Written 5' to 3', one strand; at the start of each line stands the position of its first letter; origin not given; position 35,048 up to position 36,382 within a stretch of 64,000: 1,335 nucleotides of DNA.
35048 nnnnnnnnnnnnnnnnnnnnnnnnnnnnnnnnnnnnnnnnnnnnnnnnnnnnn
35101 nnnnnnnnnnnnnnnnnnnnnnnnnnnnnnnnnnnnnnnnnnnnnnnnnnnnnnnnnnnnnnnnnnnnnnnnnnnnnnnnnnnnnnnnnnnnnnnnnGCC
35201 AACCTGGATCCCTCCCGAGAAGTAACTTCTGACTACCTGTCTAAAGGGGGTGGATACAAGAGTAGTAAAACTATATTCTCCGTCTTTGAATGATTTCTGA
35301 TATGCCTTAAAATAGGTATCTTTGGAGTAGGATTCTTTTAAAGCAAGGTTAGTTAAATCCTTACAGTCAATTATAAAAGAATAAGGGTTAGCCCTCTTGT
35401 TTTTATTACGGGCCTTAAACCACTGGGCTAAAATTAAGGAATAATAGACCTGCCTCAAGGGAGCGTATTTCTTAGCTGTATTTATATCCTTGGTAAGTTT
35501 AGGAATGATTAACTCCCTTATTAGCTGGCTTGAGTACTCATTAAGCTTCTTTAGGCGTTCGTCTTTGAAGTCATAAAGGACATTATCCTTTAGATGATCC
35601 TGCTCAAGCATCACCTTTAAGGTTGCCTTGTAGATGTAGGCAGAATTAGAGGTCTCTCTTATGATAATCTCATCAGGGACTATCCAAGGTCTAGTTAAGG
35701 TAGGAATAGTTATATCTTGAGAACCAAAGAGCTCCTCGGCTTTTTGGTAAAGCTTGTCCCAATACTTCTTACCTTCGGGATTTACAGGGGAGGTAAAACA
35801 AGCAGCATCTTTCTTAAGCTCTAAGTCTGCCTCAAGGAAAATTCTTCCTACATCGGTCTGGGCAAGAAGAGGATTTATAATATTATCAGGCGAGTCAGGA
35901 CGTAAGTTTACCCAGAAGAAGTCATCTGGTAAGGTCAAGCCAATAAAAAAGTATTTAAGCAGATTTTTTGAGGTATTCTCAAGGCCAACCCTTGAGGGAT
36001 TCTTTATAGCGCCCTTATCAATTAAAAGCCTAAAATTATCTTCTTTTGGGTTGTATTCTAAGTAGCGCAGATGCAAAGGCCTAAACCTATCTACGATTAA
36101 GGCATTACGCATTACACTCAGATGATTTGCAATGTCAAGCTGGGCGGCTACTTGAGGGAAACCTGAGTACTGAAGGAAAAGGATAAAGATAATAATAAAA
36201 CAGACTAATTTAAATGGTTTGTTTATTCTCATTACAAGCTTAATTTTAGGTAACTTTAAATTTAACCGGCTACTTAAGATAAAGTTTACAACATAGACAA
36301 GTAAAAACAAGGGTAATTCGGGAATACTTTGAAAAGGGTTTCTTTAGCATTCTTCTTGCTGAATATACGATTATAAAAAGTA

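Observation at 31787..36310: Giant ~1480-aa exported protein with five near-identical 114-nt tandem repeats (HEAT/PBS-lyase-like), sitting beside a divergent tRNA pair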

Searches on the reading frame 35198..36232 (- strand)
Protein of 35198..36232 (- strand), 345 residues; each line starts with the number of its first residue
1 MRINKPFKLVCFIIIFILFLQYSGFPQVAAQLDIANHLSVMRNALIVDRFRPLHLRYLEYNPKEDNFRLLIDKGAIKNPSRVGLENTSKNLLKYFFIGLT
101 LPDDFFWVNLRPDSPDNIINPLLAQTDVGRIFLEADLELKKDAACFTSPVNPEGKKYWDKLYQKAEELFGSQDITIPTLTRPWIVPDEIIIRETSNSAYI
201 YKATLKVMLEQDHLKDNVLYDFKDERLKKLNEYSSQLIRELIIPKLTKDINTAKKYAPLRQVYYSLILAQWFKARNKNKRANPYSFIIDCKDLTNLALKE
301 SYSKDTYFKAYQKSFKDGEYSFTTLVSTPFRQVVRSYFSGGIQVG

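Call 27: search_protein_representatives(protein=window:35198-36232:-)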
Query: 345 residues. Proteins with E-value up to 0.001 (for the whole library): 7429; up to 1e-10: 6846; up to 1e-30: 5402. The best 150 are listed.
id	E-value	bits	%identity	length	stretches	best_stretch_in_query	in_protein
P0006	3.2e-161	552.6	73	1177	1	6-345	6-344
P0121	5.9e-158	541.9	73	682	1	11-343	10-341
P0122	2.2e-152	523.6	71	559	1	6-344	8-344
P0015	4.0e-151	519.4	69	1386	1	8-345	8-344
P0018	6.6e-151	518.7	69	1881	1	8-345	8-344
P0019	7.5e-149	511.9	68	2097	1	8-344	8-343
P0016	7.0e-148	508.8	69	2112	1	6-342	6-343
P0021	2.9e-147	506.7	69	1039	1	6-342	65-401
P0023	4.7e-147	506.0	67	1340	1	5-344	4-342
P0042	5.4e-147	505.8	68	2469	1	7-343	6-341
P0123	6.4e-147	505.6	68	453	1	8-343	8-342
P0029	4.2e-145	499.6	69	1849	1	5-342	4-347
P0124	5.2e-145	499.3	70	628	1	20-345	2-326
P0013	1.3e-144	498.0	66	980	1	5-344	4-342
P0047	1.8e-144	497.5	67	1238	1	4-342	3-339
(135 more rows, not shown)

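Call 55: find_related_loci(query=window:35198-36232:-, collection=genome_contigs, flank=3000)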
Query window:35198-36232:- (345 aa) in genome_contigs; peptide patterns used: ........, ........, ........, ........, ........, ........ (x = any residue, [..] = any of these).
64 stretches matched a pattern; 33 encode a relative of the query (tblastn E <= 1e-3); 33 distinct loci.
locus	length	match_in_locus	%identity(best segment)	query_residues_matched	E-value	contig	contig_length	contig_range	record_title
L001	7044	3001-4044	64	1-344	2e-144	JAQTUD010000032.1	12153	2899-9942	MAG: Candidatus Omnitrophota bacterium isolate STB_56 NODE_13201_length_12153_cov_3.402212_Sandtown_B, whole genome shot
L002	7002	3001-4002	65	21-341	5e-142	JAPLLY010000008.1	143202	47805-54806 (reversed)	MAG: Candidatus Omnitrophota bacterium isolate LacPavin_0419_WC90_MAG_41_16 LacPavin_0419_WC90_scaffold_167253, whole ge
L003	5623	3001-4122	57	4-345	1e-138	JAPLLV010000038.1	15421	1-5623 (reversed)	MAG: Candidatus Omnitrophota bacterium isolate LacPavin_0920_WC90_MAG_47_10 LacPavin_0920_WC90_scaffold_1570917, whole g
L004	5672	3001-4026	58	1-345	7e-138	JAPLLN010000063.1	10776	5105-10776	MAG: Candidatus Omnitrophota bacterium isolate LacPavin_0419_WC70S_MAG_47_9 LacPavin_0419_WC70S_scaffold_294150, whole g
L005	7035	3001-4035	59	1-345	2e-137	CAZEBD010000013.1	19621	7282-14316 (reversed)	MAG TPA_asm: uncultured Planctomycetales bacterium isolate SRP192927_co7_238 genome assembly, contig: NODE_4944_length_1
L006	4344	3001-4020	60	2-341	5e-136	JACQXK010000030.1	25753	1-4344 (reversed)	MAG: Candidatus Omnitrophota bacterium isolate NC_groundwater_1513_Pr4_B-0.1um_40_4 SR1-18-B1_scaffold_114195, whole gen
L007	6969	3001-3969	60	21-344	3e-133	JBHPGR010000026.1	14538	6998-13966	Candidatus Omnitrophota bacterium isolate SAG AM-311-N03 NODE_26_length_14538_cov_28.959746, whole genome shotgun sequen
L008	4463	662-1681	60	2-341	8e-135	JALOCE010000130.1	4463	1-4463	MAG: Candidatus Omnitrophota bacterium isolate SO_2017_LW4 bin 43 scaffold_38933_c1_LW137-91_2017, whole genome shotgun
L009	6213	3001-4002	58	8-342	2e-132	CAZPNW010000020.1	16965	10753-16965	MAG TPA_asm: uncultured Planctomycetales bacterium isolate binchicken_co216_53 genome assembly, contig: k141_4321997, wh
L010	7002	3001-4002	56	8-342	7e-132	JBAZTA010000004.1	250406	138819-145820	MAG: Candidatus Omnitrophota bacterium isolate SO_2017_GW1_19 NODE_378_length_250406_cov_2.109318_OW334_2017, whole geno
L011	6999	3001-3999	55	8-342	2e-131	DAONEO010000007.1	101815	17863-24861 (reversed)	MAG TPA_asm: Candidatus Omnitrophota bacterium isolate AMR_MDS_3867 NODE_113_length_101815_cov_18.330277, whole genome s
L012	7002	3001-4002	59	8-341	4e-131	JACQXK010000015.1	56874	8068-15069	MAG: Candidatus Omnitrophota bacterium isolate NC_groundwater_1513_Pr4_B-0.1um_40_4 SR1-18-B1_scaffold_39807, whole geno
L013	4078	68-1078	57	3-341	6e-131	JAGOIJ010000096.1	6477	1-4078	MAG: Candidatus Omnitrophota bacterium isolate Go_SlDig_bin_191 Go_SlDig_38801_length_6477_cov_4.394331, whole genome sh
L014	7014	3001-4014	57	8-345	7e-130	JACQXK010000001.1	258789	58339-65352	MAG: Candidatus Omnitrophota bacterium isolate NC_groundwater_1513_Pr4_B-0.1um_40_4 SR1-18-B1_scaffold_87244, whole geno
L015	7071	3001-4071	54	8-343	2e-128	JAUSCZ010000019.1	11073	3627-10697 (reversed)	MAG: Candidatus Omnitrophota bacterium isolate E14_concoct.bin.43 E14_k141_573500, whole genome shotgun sequence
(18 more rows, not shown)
